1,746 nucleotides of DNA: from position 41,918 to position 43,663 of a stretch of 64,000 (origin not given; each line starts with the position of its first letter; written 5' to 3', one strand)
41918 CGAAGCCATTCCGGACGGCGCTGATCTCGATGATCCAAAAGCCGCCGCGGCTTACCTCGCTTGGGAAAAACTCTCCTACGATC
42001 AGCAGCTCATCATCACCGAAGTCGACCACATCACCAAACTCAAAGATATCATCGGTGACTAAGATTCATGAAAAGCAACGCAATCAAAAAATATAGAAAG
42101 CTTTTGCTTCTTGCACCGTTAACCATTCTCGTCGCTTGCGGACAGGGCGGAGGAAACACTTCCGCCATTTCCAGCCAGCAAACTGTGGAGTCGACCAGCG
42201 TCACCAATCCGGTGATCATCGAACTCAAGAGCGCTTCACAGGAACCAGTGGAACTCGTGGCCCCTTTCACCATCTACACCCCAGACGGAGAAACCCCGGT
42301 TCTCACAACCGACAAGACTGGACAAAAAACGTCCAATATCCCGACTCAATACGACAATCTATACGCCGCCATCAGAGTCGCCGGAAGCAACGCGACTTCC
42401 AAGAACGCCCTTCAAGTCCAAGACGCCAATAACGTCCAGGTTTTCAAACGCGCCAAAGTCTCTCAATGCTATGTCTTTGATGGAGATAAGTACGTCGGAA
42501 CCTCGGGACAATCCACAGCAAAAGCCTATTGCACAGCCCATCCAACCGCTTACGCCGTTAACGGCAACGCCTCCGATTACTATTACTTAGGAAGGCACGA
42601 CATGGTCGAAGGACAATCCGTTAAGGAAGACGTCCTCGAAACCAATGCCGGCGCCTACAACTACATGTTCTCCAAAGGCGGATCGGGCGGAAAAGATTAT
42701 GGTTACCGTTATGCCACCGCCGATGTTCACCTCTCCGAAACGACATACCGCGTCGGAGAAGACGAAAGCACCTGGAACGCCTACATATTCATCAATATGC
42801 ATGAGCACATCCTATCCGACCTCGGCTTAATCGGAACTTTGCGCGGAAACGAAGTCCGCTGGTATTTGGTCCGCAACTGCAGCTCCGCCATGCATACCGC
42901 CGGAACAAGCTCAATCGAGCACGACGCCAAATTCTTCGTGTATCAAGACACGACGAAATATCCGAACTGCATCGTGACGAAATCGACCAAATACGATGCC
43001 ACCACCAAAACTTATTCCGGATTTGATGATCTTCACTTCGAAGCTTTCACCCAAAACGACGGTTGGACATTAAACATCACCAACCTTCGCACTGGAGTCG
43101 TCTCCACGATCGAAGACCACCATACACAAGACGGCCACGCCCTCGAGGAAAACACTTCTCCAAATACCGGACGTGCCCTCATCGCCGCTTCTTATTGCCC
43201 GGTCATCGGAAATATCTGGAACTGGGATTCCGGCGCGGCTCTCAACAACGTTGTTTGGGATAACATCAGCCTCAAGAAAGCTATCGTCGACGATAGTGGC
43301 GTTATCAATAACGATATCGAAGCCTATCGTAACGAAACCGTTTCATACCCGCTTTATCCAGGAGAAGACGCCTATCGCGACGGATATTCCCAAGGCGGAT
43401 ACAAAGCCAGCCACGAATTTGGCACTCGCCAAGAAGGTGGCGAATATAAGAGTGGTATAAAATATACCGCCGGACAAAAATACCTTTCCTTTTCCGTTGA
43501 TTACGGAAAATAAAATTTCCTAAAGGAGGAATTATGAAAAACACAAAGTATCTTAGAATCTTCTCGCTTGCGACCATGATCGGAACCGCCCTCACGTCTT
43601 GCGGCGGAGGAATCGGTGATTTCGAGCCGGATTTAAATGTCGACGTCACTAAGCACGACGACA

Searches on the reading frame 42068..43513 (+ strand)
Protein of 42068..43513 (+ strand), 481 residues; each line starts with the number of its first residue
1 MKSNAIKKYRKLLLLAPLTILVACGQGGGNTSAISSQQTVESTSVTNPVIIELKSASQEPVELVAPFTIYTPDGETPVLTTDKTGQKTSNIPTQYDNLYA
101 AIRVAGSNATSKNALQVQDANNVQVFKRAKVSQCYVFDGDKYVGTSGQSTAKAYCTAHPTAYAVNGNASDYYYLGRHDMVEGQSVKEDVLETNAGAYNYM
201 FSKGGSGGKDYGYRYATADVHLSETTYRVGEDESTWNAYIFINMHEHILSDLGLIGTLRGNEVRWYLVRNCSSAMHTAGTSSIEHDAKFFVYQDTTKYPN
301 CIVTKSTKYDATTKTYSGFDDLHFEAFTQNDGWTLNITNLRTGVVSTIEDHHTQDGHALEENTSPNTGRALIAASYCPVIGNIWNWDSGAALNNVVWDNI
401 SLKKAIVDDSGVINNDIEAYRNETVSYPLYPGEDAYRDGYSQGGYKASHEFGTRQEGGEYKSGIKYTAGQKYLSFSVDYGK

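Call 3: search_protein_families(library=pfam, proteins=[window:42068-43513:+], max_evalue=0.1)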
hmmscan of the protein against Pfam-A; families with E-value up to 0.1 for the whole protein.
window:42068-43513:+ (481 aa): 0 families

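Call 4: search_protein_families(library=ncbifam, proteins=[window:42068-43513:+], max_evalue=0.1)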
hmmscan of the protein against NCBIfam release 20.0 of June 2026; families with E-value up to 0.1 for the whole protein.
window:42068-43513:+ (481 aa): 0 families

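Call 72: search_solved_structures(query=window:42068-43513:+, max_evalue=1)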
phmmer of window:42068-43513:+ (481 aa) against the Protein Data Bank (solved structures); distinct sequences matched with E-value up to 1: 0.
